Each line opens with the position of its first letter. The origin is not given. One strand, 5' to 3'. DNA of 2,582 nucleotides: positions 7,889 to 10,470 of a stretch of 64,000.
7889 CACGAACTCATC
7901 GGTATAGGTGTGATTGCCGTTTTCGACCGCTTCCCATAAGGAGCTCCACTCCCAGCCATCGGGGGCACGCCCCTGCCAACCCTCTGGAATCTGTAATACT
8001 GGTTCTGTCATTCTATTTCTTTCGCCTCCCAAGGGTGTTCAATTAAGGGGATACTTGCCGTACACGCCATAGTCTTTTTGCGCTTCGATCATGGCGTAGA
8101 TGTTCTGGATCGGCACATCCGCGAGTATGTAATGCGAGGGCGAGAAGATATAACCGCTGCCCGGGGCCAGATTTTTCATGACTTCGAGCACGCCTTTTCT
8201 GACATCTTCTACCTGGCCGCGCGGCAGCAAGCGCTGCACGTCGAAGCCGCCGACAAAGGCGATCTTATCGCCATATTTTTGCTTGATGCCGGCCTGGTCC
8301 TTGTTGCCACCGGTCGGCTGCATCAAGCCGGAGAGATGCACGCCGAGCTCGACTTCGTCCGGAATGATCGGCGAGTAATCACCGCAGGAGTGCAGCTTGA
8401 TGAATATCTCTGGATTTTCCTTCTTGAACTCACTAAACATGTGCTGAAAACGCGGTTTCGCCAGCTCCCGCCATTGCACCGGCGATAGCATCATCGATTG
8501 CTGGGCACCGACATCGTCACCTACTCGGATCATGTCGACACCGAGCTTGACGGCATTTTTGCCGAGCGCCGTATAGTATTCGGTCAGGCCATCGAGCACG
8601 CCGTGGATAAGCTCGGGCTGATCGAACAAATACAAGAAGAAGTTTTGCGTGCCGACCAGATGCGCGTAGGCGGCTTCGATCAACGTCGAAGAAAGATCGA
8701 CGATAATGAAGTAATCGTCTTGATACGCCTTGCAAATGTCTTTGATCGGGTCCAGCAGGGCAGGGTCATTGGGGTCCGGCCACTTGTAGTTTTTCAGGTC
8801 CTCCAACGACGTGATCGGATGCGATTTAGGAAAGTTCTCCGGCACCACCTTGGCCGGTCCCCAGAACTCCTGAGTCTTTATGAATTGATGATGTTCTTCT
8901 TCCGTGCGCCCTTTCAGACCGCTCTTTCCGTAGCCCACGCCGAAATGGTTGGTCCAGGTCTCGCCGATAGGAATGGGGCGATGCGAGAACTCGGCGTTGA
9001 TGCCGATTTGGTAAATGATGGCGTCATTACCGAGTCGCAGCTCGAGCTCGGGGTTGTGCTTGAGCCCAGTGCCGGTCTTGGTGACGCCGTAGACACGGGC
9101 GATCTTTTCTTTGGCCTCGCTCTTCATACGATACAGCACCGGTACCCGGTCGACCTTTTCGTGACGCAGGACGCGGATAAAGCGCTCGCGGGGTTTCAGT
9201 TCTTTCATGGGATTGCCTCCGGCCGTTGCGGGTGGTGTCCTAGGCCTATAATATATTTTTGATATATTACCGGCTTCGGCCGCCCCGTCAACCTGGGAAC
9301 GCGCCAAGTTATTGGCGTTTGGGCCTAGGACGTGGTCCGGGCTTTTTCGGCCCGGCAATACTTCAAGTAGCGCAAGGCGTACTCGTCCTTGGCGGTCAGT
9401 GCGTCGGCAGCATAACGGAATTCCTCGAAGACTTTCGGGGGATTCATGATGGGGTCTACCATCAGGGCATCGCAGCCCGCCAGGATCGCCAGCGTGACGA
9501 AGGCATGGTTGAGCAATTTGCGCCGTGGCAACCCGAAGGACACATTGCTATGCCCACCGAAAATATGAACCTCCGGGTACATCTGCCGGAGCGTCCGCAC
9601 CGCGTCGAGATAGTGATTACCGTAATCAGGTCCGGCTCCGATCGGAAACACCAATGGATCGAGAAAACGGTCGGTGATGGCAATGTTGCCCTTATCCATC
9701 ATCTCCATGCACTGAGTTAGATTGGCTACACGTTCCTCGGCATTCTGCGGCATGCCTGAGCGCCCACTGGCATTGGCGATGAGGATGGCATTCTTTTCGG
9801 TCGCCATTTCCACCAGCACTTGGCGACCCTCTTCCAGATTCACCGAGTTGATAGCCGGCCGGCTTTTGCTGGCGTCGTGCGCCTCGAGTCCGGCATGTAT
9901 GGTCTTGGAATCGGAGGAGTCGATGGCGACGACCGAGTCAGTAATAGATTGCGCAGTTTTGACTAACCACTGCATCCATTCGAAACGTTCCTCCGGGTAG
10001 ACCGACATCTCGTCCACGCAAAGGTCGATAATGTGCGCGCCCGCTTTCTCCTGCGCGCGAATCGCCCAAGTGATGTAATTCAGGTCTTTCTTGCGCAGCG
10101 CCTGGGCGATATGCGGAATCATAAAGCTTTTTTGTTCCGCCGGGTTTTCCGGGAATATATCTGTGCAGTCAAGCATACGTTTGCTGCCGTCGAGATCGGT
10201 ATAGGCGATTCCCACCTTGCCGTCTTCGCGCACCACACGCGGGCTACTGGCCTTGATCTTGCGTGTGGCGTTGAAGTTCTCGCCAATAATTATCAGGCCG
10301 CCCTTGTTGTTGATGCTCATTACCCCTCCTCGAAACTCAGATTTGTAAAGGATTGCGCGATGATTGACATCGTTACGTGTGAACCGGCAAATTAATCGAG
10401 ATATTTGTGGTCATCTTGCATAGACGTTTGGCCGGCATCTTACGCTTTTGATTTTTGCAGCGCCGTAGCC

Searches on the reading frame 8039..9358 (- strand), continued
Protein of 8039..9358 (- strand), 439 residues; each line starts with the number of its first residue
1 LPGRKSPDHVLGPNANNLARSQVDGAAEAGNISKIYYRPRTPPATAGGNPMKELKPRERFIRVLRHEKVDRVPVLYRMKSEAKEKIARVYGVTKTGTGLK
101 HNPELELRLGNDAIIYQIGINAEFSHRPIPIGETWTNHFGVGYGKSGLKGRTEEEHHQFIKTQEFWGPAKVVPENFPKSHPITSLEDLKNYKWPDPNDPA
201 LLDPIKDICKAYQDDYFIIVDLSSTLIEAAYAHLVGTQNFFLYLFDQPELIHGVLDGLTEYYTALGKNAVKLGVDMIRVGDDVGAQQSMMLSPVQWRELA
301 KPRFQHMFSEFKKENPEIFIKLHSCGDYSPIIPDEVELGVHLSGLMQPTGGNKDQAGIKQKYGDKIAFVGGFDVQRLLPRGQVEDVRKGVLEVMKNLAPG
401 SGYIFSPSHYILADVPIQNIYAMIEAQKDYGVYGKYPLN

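Call 46: list_cluster_members(proteins=[P0123, P0126, P0130, P0133, P0137, P0131, P0134, P0136, P0141, P0147])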
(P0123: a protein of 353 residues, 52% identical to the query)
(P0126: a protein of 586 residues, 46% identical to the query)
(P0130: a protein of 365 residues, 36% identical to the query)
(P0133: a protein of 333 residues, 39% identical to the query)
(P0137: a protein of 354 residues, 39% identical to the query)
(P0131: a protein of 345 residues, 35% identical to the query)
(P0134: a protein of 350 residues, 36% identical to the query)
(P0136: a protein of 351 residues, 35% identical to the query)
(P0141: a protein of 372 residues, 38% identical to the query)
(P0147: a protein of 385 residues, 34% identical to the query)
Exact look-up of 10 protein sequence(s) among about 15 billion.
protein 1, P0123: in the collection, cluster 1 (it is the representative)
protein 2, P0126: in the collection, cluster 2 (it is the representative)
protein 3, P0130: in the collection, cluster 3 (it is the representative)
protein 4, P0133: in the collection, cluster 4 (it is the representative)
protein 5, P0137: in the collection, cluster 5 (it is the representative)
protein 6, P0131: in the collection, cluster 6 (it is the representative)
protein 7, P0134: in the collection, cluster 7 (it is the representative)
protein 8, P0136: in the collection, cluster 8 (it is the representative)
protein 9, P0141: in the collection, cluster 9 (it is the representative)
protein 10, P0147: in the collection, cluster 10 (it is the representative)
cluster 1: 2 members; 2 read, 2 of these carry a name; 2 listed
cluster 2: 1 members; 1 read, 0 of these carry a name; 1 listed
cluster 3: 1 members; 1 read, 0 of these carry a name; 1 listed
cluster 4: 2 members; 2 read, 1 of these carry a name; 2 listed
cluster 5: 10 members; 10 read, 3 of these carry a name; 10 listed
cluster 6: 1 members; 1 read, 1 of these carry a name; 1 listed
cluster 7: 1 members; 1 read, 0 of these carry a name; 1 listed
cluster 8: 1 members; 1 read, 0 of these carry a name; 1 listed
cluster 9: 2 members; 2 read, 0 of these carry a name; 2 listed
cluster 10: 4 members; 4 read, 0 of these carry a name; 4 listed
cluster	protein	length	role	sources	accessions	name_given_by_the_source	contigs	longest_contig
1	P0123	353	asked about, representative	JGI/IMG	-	uroporphyrinogen decarboxylase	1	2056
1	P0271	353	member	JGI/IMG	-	uroporphyrinogen decarboxylase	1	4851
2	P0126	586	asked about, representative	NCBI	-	-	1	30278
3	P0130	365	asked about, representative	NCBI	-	-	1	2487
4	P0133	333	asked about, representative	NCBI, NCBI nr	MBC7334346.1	MAG: hypothetical protein H5T85_07850 [Actinobacteria bacterium] | hypothetical protein [Actinomycetota bacterium]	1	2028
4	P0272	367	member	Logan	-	-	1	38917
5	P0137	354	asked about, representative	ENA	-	-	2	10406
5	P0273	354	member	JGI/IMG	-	uroporphyrinogen decarboxylase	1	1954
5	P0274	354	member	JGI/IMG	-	uroporphyrinogen decarboxylase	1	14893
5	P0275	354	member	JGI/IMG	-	uroporphyrinogen decarboxylase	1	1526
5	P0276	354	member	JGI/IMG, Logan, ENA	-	-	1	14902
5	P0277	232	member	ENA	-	-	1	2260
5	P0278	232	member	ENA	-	-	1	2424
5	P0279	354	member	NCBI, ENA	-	-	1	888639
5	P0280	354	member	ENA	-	-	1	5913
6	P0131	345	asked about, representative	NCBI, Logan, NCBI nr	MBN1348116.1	methyltransferase [candidate division KSB1 bacterium]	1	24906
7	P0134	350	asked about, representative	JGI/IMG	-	-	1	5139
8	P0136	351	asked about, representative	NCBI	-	-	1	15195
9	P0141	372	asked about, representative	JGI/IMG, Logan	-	-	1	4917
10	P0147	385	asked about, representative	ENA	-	-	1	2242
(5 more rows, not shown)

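Call 55: get_annotated_region(hit=H5, flank=12000)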
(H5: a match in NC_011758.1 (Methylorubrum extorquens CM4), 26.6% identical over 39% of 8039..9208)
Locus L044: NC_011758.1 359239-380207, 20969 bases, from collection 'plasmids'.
description: Methylorubrum extorquens CM4 plasmid pCMU01, complete sequence
organism: Methylorubrum extorquens CM4 (NCBI taxid 440085)
taxonomy: Bacteria; Pseudomonadota; Alphaproteobacteria; Hyphomicrobiales; Methylobacteriaceae; Methylorubrum; Methylorubrum extorquens; Methylorubrum extorquens CM4
host: -; source: -; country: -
typing (MOB-suite, as given by PLSDB): conjugative; replicon rep_cluster_4; relaxase MOBQ; mating-pair formation MPF_I
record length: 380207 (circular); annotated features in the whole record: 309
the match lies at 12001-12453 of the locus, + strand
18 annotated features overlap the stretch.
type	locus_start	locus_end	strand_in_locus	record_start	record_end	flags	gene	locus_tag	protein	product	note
CDS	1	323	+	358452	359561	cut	-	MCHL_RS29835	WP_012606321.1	ferredoxin--NADP reductase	-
CDS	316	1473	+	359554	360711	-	-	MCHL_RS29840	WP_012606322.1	SLAC1 anion channel family protein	-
CDS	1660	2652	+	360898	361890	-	-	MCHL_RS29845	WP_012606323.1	HPP family protein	-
CDS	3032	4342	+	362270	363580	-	-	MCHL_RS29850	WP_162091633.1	globin-coupled sensor protein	GO:0006935 - chemotaxis [Evidence IEA]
CDS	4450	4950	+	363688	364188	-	cobU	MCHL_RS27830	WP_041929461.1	bifunctional adenosylcobinamide kinase/adenosylcobinamide-phosphate guanylyltransferase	GO:0009236 - cobalamin biosynthetic process [Evidence IEA]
CDS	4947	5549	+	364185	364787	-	cobO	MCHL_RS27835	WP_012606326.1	cob(I)yrinic acid a,c-diamide adenosyltransferase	GO:0009236 - cobalamin biosynthetic process [Evidence IEA]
CDS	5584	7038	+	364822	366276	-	-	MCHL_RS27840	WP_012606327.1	cobyric acid synthase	GO:0009236 - cobalamin biosynthetic process [Evidence IEA]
CDS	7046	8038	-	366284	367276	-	cbiB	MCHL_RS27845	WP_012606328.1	adenosylcobinamide-phosphate synthase CbiB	GO:0009236 - cobalamin biosynthetic process [Evidence IEA]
CDS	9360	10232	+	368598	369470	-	-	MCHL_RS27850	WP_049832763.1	methylenetetrahydrofolate reductase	GO:0006555 - methionine metabolic process [Evidence IEA]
CDS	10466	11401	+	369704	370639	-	-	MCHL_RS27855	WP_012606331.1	tetrahydromethanopterin S-methyltransferase subunit H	-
CDS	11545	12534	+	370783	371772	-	-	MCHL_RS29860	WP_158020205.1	uroporphyrinogen decarboxylase family protein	GO:0006779 - porphyrin-containing compound biosynthetic process [Evidence IEA]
CDS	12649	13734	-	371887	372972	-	-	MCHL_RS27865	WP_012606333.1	cobalt-precorrin-5B (C(1))-methyltransferase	GO:0009236 - cobalamin biosynthetic process [Evidence IEA]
CDS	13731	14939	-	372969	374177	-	cobD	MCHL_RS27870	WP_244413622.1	threonine-phosphate decarboxylase CobD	GO:0009236 - cobalamin biosynthetic process [Evidence IEA]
CDS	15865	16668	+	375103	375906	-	cobA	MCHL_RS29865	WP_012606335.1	uroporphyrinogen-III C-methyltransferase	GO:0019354 - siroheme biosynthetic process [Evidence IEA]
CDS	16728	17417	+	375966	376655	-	bluB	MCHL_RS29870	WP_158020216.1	5,6-dimethylbenzimidazole synthase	GO:0009236 - cobalamin biosynthetic process [Evidence IEA]; GO:0032363 - FMN catabolic process [Evidence IEA]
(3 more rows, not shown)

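Call 72: find_encoding_contigs(protein=P0072, flank=10000, max_places=1)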
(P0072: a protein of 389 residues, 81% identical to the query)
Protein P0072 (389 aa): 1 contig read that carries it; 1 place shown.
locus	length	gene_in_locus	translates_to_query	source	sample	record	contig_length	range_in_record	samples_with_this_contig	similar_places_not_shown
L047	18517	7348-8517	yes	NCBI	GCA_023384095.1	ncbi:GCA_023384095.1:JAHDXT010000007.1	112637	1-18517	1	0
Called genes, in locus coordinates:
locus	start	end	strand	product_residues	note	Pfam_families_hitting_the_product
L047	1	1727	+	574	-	PF01433:Peptidase_M1, PF11940:DUF3458, PF17432:DUF3458_C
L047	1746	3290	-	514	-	PF00501:AMP-binding, PF13193:AMP-binding_C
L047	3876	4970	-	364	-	PF00561:Abhydrolase_1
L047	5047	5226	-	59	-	-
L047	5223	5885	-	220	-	PF05175:MTS (weak), PF06325:PrmA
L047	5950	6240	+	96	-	PF13769:Virulence_fact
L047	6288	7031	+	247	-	-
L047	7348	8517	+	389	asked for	PF01208:URO-D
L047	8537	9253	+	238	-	PF02607:B12-binding_2, PF02310:B12-binding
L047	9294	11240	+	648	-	PF00111:Fer2, PF17650:RACo_linker, PF17651:Raco_middle, PF14574:RACo_C_ter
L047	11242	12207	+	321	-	PF02492:cobW, PF07683:CobW_C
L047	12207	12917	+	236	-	PF00392:GntR, PF07729:FCD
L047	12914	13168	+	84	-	-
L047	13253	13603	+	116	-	PF08734:GYD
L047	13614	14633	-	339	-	PF00809:Pterin_bind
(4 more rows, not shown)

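Call 73: find_encoding_contigs(protein=P0094, flank=10000, max_places=1)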
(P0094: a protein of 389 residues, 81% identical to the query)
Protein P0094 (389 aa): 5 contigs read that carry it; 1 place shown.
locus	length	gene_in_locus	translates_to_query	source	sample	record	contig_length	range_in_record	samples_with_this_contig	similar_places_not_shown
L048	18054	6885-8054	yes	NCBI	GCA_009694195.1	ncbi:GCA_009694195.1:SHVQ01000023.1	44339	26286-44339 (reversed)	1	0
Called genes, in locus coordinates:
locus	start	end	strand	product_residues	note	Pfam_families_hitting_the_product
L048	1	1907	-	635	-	PF04879:Molybdop_Fe4S4, PF00384:Molybdopterin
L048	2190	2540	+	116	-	PF08734:GYD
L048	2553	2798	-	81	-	-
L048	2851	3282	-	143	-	PF00355:Rieske, PF13806:Rieske_2 (weak)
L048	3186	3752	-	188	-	-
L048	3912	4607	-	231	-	PF10294:Methyltransf_16, PF05175:MTS, PF06325:PrmA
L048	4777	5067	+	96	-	PF13769:Virulence_fact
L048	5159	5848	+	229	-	-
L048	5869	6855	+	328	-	PF00809:Pterin_bind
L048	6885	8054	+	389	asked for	PF01208:URO-D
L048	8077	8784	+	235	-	PF02607:B12-binding_2, PF02310:B12-binding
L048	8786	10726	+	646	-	PF00111:Fer2, PF17650:RACo_linker, PF17651:Raco_middle, PF14574:RACo_C_ter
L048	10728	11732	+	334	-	PF02492:cobW, PF07683:CobW_C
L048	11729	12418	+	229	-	PF00392:GntR, PF07729:FCD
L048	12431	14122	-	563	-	PF00501:AMP-binding, PF13193:AMP-binding_C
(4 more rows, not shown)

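Call 74: find_encoding_contigs(protein=P0035, flank=10000, max_places=1)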
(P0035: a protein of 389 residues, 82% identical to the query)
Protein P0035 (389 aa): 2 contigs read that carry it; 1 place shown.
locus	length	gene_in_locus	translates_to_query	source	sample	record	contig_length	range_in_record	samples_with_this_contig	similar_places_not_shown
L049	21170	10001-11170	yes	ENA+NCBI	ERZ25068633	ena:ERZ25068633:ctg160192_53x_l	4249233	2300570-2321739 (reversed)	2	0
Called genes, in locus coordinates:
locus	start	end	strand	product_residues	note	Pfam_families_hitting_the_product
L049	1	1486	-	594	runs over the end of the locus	PF02771:Acyl-CoA_dh_N (weak), PF02770:Acyl-CoA_dh_M, PF00441:Acyl-CoA_dh_1, PF12806:Acyl-CoA_dh_C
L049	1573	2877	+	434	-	PF13660:DUF4147, PF05161:MOFRL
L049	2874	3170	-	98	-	PF13769:Virulence_fact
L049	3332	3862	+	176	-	-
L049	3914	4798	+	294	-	-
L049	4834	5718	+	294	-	PF00230:MIP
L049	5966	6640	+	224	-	-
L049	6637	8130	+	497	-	PF03050:DDE_Tnp_IS66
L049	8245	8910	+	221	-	-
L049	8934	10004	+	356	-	PF00809:Pterin_bind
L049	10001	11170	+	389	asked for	PF01208:URO-D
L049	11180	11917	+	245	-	PF02607:B12-binding_2, PF02310:B12-binding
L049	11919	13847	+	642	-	PF00111:Fer2, PF17650:RACo_linker, PF17651:Raco_middle, PF14574:RACo_C_ter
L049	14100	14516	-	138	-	PF05656:DUF805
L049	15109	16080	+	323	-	-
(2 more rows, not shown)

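Call 87: search_protein_families(library=ncbifam, proteins=[L004:1893-3677:-, L002:8231-8890:+, L002:3786-5069:+], max_evalue=1e-8)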
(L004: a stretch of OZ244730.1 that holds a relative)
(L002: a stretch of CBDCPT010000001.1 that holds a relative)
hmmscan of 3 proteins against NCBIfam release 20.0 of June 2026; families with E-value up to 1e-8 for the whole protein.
L004:1893-3677:- (594 aa): 13 families
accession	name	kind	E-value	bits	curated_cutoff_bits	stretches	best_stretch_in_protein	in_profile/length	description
NF042972.1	AcrlCoAredClosAcrC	equivalog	4.7e-46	157.2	640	1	79-453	39-377/378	acryloyl-CoA reductase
NF058590.1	AcCoDHFadEBacil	equivalog_domain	1.3e-32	113.1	600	1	99-510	76-468/586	acyl-CoA dehydrogenase FadE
NF043006.1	CyhCrbnylCoADH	equivalog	5.5e-29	101.3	650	1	140-454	100-377/380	cyclohexane-1-carbonyl-CoA dehydrogenase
NF045552.1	GlutCoADH_Des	equivalog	1.7e-28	99.9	470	1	78-442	39-370/387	glutaryl-CoA dehydrogenase Acd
NF042439.1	SulpropCoADesulf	equivalog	2.5e-27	95.6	600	1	82-454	30-372/379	3-sulfinopropanoyl-CoA desulfinase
NF045652.1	ProlPCPDhRedW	equivalog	1.1e-24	86.9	650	1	78-447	33-369/376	L-prolyl-[peptidyl-carrier protein] dehydrogenase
NF053553.1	prodigi_MBC_PigA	equivalog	1.9e-24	86.5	500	1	80-452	40-379/381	prodigiosin MBC biosynthesis dehydrogenase PigA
NF008997.0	PRK12341.1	equivalog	8.2e-23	81.1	537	1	82-455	43-379/382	acyl-CoA dehydrogenase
NF008594.0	PRK11561.1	equivalog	1.3e-20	73.3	545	1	122-516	138-496/540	isovaleryl-CoA dehydrogenase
TIGR03207.1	cyc_hxne_CoA_dh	equivalog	5.7e-17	61.5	575.35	1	80-442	36-362/372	cyclohexanecarboxyl-CoA dehydrogenase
NF052270.1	Staph_DH_FadE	equivalog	3.2e-11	42.6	600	0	136-197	116-178/400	acyl-CoA dehydrogenase FadE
NF002885.1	PRK03354.1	equivalog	2.2e-10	40.1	540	1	89-445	50-367/378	crotonobetainyl-CoA dehydrogenase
TIGR03203.1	pimD_small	equivalog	1.6e-09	37.3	652.7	1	75-427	35-352/378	pimeloyl-CoA dehydrogenase small subunit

L002:8231-8890:+ (219 aa): 0 families

L002:3786-5069:+ (427 aa): 2 families
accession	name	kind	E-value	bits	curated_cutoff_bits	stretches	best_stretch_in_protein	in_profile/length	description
NF041176.1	GlyK_Thmprot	equivalog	1.5e-67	228.6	550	1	36-417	31-391/397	glycerate 2-kinase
NF040791.1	gly_kin_Thpl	equivalog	5.7e-59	200.4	670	1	34-416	40-406/410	glycerate 2-kinase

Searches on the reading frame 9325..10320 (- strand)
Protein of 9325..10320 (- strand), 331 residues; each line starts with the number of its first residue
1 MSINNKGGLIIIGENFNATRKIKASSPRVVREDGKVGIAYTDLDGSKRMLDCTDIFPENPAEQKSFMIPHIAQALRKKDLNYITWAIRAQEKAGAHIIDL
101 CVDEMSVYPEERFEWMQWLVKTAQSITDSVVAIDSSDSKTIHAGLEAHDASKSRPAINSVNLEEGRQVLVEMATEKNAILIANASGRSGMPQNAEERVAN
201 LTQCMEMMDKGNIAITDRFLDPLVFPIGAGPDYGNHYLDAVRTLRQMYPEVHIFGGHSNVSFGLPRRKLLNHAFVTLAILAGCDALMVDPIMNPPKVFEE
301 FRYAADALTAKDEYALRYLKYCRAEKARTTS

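Call 4: search_protein_families(library=pfam, proteins=[window:9325-10320:-], max_evalue=0.01)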
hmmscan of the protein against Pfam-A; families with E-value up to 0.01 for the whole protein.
window:9325-10320:- (331 aa): 1 family
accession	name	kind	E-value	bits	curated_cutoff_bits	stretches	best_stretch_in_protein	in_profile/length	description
PF00809.28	Pterin_bind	-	1.5e-18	67.8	25.5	1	76-288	16-243/244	Pterin binding enzyme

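Call 5: search_protein_families(library=ncbifam, proteins=[window:9325-10320:-], max_evalue=0.01)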
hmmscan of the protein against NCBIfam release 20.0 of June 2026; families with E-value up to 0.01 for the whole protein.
window:9325-10320:- (331 aa): 4 families
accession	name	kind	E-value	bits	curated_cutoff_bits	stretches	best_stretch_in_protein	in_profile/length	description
NF005719.0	PRK07535.1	domain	3.2e-60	203.5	259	1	67-328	11-264/268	methyltetrahydrofolate:corrinoid/iron-sulfur protein methyltransferase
NF040758.1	CODH_ACS_meth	exception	6.1e-30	104.4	370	1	67-319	14-259/261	carbon monoxide dehydrogenase/acetyl-CoA synthase methytransferase subunit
TIGR02082.1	metH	equivalog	4.2e-27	94.2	1010.85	1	71-291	358-587/1182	methionine synthase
NF007024.0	PRK09490.1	equivalog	3.8e-17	61.4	1497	1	87-289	391-602/1234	methionine synthase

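Call 79: search_solved_structures(query=window:9325-10320:-, max_evalue=0.00001)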
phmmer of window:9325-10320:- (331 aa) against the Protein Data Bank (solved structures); distinct sequences matched with E-value up to 0.00001: 17.
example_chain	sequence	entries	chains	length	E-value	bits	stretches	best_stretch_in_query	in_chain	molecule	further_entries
4o0q_A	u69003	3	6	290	3e-30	108.8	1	65-322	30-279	Dihydropteroate synthase DHPS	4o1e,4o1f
2yci_X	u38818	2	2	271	1.2e-25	93.7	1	65-322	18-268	5-METHYLTETRAHYDROFOLATE CORRINOID/IRON SULFUR PROTEIN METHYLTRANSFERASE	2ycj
2yck_X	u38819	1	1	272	1.3e-25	93.6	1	65-322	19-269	5-METHYLTETRAHYDROFOLATE CORRINOID/IRON SULFUR PROTEIN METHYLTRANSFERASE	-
2e7f_A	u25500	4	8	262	3.2e-25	92.3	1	67-290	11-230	5-methyltetrahydrofolate corrinoid/iron sulfur protein methyltransferase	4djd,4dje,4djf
2ogy_A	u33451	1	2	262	4.2e-24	88.6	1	67-290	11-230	5-methyltetrahydrofolate corrinoid/iron sulfur protein methyltransferase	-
1f6y_A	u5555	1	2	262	1.1e-23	87.3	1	67-289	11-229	5-METHYLTETRAHYDROFOLATE CORRINOID/IRON SULFUR PROTEIN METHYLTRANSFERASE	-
5von_A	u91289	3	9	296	1.1e-14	57.6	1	74-291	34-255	5-methyltetrahydrofolate homocysteine S-methyltransferase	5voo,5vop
9cbo_A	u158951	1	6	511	5.6e-14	55.4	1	74-291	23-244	Methionine synthase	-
9cbq_A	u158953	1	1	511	5.6e-14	55.4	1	74-291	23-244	Methionine synthase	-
9cbp_A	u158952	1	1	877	1.3e-13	54.2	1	73-291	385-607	Methionine synthase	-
9cbr_A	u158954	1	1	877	1.3e-13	54.2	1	73-291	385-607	Methionine synthase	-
8ssc_A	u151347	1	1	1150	2.3e-13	53.3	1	73-291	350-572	Methionine synthase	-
3k13_A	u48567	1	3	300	1.2e-11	47.8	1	86-290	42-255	5-methyltetrahydrofolate-homocysteine methyltransferase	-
8g3h_A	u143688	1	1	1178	1.9e-10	43.8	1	79-291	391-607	Methionine synthase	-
4ccz_A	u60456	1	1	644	5.5e-10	42.3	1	87-291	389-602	METHIONINE SYNTHASE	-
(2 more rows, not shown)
